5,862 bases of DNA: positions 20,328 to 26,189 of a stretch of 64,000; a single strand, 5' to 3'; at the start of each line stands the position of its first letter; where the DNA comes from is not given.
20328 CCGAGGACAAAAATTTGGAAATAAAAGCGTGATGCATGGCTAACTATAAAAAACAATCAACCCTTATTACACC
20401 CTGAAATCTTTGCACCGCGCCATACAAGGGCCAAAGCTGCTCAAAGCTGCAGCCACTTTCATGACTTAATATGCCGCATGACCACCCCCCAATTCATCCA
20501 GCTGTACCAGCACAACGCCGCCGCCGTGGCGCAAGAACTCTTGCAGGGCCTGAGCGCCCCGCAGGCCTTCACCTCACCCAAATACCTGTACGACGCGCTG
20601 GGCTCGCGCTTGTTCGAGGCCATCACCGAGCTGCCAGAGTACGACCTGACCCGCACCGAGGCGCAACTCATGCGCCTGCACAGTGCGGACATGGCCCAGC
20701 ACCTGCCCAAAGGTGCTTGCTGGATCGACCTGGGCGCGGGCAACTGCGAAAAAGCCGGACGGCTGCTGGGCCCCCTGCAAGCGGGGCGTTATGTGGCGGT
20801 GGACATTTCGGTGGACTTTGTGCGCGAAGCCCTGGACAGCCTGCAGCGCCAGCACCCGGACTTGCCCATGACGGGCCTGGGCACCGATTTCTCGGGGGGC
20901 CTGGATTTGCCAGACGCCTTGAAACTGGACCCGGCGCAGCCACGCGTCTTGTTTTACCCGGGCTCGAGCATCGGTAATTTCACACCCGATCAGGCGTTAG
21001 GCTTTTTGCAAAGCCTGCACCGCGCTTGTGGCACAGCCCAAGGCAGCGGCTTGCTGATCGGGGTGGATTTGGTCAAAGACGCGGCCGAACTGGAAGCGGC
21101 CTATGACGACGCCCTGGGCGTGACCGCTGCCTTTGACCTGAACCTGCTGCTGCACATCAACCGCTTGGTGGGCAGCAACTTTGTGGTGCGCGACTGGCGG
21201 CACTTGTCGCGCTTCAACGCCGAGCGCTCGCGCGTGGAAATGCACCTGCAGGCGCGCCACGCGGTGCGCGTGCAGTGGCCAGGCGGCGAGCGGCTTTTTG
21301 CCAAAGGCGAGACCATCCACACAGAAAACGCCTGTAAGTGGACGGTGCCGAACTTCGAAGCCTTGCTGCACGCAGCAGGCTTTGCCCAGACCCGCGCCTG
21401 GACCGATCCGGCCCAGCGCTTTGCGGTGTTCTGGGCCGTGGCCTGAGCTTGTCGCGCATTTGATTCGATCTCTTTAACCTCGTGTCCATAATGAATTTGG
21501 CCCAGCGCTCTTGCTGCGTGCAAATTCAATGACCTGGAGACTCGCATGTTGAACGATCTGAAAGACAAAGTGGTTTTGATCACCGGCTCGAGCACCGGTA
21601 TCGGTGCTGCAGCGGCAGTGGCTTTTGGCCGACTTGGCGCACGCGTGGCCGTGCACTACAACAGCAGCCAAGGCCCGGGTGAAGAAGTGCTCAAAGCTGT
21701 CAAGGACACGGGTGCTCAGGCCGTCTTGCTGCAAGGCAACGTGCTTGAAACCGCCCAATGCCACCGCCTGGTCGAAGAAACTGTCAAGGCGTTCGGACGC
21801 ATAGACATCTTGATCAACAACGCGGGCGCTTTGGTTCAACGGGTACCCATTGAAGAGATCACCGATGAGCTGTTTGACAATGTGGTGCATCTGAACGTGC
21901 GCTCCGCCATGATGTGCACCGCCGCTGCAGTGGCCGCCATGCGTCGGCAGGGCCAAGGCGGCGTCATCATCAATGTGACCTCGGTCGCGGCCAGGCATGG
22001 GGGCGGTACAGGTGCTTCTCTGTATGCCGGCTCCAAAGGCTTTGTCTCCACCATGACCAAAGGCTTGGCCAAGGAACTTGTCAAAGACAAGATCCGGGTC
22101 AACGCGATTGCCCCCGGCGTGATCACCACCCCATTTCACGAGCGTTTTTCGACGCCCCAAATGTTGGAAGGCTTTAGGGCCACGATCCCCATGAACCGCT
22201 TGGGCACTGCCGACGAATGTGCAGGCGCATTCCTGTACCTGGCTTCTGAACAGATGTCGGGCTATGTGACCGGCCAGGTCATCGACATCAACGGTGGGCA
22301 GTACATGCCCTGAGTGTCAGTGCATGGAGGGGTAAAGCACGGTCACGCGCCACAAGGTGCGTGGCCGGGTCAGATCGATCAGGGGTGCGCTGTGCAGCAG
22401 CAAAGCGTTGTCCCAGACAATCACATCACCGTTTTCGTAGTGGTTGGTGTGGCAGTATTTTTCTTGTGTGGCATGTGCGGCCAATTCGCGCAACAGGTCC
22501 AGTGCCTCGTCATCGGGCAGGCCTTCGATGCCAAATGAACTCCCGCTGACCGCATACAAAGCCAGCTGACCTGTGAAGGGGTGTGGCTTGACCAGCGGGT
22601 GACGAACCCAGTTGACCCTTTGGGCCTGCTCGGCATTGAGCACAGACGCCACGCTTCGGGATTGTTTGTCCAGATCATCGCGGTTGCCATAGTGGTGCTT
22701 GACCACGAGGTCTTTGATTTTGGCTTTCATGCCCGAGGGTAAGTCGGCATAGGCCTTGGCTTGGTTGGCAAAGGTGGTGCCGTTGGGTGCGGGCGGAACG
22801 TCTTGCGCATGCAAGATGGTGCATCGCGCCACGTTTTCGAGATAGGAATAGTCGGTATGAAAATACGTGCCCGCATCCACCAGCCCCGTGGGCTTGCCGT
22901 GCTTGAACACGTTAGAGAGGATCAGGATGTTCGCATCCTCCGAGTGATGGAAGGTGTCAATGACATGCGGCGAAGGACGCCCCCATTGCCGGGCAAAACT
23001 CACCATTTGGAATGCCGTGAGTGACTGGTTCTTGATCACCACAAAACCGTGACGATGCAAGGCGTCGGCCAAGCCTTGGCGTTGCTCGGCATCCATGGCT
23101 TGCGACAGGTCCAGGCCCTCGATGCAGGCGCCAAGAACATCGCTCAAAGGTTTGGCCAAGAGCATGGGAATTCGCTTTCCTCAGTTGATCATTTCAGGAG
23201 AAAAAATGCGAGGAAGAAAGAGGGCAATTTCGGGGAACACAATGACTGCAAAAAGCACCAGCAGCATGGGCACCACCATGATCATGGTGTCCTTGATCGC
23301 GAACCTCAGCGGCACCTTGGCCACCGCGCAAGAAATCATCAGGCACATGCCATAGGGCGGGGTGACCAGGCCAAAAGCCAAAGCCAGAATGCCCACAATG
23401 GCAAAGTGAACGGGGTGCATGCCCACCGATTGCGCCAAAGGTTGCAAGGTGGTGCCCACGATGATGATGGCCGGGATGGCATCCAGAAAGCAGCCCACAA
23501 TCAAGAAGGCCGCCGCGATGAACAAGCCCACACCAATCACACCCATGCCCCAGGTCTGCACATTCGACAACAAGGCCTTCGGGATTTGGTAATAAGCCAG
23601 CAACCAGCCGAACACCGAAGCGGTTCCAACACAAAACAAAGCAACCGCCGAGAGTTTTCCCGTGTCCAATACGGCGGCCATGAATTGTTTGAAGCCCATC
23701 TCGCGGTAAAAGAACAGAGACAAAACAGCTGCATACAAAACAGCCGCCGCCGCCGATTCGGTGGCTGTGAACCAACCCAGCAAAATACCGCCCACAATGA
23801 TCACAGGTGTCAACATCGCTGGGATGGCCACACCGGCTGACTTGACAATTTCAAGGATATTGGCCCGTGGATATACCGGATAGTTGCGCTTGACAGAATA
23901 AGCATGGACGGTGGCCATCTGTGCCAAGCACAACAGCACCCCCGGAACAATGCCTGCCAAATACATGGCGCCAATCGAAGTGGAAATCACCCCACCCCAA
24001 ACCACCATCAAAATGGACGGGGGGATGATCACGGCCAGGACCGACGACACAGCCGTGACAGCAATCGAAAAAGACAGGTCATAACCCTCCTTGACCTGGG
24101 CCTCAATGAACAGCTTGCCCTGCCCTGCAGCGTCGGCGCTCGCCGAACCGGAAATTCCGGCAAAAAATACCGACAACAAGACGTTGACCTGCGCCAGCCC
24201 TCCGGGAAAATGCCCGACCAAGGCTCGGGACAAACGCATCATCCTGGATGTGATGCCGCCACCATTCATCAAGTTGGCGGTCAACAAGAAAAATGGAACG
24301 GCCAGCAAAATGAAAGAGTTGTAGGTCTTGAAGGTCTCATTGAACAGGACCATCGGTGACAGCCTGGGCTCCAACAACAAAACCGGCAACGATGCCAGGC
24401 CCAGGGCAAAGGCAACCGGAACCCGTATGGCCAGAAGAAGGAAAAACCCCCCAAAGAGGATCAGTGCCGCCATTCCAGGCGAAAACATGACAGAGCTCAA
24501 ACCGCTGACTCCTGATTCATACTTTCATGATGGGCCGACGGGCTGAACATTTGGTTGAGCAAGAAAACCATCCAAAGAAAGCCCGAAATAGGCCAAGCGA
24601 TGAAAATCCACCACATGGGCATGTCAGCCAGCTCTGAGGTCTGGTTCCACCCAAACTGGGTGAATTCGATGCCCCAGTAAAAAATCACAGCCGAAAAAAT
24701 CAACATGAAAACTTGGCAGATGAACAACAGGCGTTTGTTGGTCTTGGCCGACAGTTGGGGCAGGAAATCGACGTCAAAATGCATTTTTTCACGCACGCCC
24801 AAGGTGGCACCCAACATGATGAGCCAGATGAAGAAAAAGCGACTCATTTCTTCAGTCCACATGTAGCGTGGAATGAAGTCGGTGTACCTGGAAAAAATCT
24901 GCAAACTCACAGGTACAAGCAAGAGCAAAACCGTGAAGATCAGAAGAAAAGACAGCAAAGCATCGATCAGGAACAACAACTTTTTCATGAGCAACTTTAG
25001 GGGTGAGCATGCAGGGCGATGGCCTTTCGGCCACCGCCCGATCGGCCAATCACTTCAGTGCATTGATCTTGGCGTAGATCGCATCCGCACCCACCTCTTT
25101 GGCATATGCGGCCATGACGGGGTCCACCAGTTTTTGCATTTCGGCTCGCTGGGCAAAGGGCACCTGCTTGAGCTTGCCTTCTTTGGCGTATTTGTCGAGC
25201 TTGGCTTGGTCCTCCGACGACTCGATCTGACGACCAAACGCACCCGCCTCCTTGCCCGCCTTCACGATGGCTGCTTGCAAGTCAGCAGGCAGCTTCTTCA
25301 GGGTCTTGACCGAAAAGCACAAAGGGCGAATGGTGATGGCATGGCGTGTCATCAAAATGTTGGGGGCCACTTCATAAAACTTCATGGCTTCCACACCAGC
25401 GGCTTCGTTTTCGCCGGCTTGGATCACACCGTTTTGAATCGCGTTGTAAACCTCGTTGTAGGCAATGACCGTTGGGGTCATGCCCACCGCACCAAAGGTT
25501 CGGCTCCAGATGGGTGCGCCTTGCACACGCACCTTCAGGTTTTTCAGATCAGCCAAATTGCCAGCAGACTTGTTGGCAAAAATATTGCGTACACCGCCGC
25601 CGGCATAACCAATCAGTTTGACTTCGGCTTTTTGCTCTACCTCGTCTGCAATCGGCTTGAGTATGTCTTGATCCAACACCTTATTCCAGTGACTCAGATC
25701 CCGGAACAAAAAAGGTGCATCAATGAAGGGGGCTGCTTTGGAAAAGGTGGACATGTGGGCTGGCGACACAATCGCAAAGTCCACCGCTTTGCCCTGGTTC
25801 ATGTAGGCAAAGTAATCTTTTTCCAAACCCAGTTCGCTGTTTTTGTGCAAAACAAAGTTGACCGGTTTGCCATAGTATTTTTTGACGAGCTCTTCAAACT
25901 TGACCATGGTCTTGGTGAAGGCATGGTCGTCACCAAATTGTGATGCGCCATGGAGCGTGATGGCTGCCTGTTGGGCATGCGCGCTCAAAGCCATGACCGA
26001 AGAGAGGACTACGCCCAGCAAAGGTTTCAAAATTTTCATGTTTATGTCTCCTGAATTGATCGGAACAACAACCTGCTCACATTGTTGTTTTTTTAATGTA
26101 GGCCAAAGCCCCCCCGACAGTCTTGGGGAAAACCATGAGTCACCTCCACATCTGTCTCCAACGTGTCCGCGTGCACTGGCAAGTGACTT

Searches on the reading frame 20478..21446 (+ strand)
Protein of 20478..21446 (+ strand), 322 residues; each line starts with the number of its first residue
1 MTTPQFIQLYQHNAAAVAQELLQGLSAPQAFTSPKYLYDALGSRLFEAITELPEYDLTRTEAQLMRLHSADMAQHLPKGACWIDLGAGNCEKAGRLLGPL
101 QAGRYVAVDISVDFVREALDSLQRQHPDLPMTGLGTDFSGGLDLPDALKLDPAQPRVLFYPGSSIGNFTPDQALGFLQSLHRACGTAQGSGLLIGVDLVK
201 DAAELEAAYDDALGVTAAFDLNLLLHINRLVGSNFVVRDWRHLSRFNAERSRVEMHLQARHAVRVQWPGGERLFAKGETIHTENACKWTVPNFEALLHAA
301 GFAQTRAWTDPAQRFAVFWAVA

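Call 9: search_protein_families(library=ncbifam, proteins=[window:20478-21446:+], max_evalue=0.00001)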
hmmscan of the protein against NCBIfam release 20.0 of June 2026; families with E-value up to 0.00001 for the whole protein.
window:20478-21446:+ (322 aa): 2 families
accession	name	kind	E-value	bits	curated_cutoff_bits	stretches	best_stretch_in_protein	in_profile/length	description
TIGR03438.1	egtD_ergothio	equivalog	1.7e-102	342.7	290.9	1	18-319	3-300/301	L-histidine N(alpha)-methyltransferase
TIGR03439.1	methyl_EasF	subfamily_domain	1.6e-50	171.8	205.55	1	14-318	10-320/321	EasF family methyltransferase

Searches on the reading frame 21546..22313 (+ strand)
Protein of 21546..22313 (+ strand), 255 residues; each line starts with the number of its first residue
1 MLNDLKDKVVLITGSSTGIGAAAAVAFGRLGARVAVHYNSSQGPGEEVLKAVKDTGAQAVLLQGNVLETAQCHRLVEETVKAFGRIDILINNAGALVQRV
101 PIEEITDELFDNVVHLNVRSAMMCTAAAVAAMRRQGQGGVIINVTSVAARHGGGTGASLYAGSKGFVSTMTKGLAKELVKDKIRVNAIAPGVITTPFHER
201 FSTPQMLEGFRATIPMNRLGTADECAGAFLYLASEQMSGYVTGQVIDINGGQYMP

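Call 9: search_protein_families(library=ncbifam, proteins=[window:21546-22313:+], max_evalue=0.00001)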
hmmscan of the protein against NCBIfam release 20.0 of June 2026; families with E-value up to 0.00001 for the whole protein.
window:21546-22313:+ (255 aa): 221 families (the best 25 are shown)
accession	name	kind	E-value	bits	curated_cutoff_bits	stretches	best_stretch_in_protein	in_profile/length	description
NF005559.1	PRK07231.1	subfamily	2.8e-65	220.3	215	1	5-253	2-248/249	glucose 1-dehydrogenase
NF005214.0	PRK06701.1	subfamily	3.1e-63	213.7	413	1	4-253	45-290/293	SDR family oxidoreductase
NF004777.0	PRK06123.1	equivalog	1e-57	195.4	383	1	7-252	3-249/249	SDR family oxidoreductase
NF004818.0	PRK06172.1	equivalog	4.5e-57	193.3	336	1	1-252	1-250/253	SDR family oxidoreductase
TIGR01830.1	3oxo_ACP_reduc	equivalog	1.1e-55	188.9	297.75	1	10-251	1-237/239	3-oxoacyl-[acyl-carrier-protein] reductase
NF004791.0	PRK06138.1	equivalog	1.8e-55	188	312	1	4-252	2-249/252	SDR family oxidoreductase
NF006493.1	PRK08936.1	subfamily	3.9e-55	186.9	420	1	1-251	1-249/261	glucose-1-dehydrogenase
NF004198.0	PRK05653.1-3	equivalog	7.8e-55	186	296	1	4-254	4-248/248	3-oxoacyl-ACP reductase FabG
NF009466.0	PRK12826.1-2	subfamily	1.2e-54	185.4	222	1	7-254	3-246/248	3-oxoacyl-ACP reductase FabG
NF005400.0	PRK06947.1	equivalog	3e-54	183.9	367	1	6-251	5-251/252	SDR family oxidoreductase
NF009468.0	PRK12826.1-4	equivalog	2.6e-53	181.3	318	1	1-255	1-250/256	SDR family oxidoreductase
NF009384.0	PRK12743.1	equivalog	1e-51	175.6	264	1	6-252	5-247/258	SDR family oxidoreductase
NF009464.0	PRK12824.1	subfamily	1.1e-51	175.9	269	1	7-254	2-244/245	3-oxoacyl-ACP reductase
NF052558.1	MBtsdlDhBudC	equivalog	4.7e-51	173.8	270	1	6-252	2-241/250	meso-2,3-butanediol dehydrogenase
NF004847.0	PRK06198.1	subfamily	1e-50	172.4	240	1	3-248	3-251/269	oxidoreductase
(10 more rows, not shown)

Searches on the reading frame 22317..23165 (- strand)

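Call 9: search_protein_families(library=ncbifam, proteins=[window:22317-23165:-], max_evalue=0.00001)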
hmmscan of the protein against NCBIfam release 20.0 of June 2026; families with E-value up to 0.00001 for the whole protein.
window:22317-23165:- (282 aa): 3 families
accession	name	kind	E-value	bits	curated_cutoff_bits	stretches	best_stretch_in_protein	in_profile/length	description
NF049937.1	CMthFAOxDecarbScoE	equivalog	1.9e-39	135.6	400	1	3-277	3-284/295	(3R)-3-[(carboxymethyl)amino]fatty acid oxygenase/decarboxylase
NF007104.0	PRK09553.1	equivalog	1.5e-37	129.3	313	1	4-277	7-274/282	taurine dioxygenase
NF045815.1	Neo-PentlctneFsynPtlD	equivalog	1.3e-30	106.7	550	1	10-278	10-288/301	neopentalenolactone/pentalenolactone F synthase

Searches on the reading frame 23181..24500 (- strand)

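Call 9: search_protein_families(library=ncbifam, proteins=[window:23181-24500:-], max_evalue=0.00001)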
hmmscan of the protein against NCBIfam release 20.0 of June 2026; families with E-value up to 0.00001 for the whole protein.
window:23181-24500:- (439 aa): 3 families
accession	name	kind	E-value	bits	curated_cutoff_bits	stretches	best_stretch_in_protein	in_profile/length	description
TIGR00786.1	dctM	subfamily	1.5e-103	346.7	268.45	1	27-430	2-405/405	TRAP transporter large permease subunit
NF011634.1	PRK15060.1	equivalog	5.2e-62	210.3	800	1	10-424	1-415/425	2,3-diketo-L-gulonate TRAP transporter large permease YiaN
TIGR02123.1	TRAP_fused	subfamily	2.1e-15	56.5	320.65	1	54-427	161-536/615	TRAP transporter fused permease subunit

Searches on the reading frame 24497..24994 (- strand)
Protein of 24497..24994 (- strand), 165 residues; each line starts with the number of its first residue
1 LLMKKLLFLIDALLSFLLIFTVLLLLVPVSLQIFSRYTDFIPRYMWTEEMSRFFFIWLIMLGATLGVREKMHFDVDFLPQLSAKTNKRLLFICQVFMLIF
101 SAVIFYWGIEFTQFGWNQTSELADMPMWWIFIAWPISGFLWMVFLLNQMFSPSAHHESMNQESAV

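Call 9: search_protein_families(library=ncbifam, proteins=[window:24497-24994:-], max_evalue=0.00001)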
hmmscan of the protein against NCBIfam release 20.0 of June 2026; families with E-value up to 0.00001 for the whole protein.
window:24497-24994:- (165 aa): 1 family
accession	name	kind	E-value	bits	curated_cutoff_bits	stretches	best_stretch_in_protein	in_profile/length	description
NF007374.1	PRK09877.1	equivalog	3.3e-09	37.3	260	1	17-161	8-152/157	2,3-diketo-L-gulonate TRAP transporter small permease YiaM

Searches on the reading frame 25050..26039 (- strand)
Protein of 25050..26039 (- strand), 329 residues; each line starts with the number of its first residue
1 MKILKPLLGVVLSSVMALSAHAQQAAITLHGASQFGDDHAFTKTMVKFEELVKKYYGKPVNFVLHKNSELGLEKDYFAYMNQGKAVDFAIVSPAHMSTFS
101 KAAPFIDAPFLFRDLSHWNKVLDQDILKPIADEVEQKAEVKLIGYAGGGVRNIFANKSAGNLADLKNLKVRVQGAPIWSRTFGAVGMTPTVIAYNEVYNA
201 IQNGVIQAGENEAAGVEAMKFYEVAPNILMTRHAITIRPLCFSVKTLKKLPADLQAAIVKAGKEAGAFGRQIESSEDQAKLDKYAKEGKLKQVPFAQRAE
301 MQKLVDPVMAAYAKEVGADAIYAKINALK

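Call 9: search_protein_families(library=ncbifam, proteins=[window:25050-26039:-], max_evalue=0.00001)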
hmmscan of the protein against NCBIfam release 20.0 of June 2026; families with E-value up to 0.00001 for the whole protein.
window:25050-26039:- (329 aa): 2 families
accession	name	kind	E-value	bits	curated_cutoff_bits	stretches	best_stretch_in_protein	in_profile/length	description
NF037995.1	TRAP_S1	subfamily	1.1e-47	162.6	50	1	37-288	8-257/271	TRAP transporter substrate-binding protein DctP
TIGR00787.1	dctP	subfamily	2.4e-44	151.7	175.05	1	37-284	7-253/257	DctP family TRAP transporter solute-binding subunit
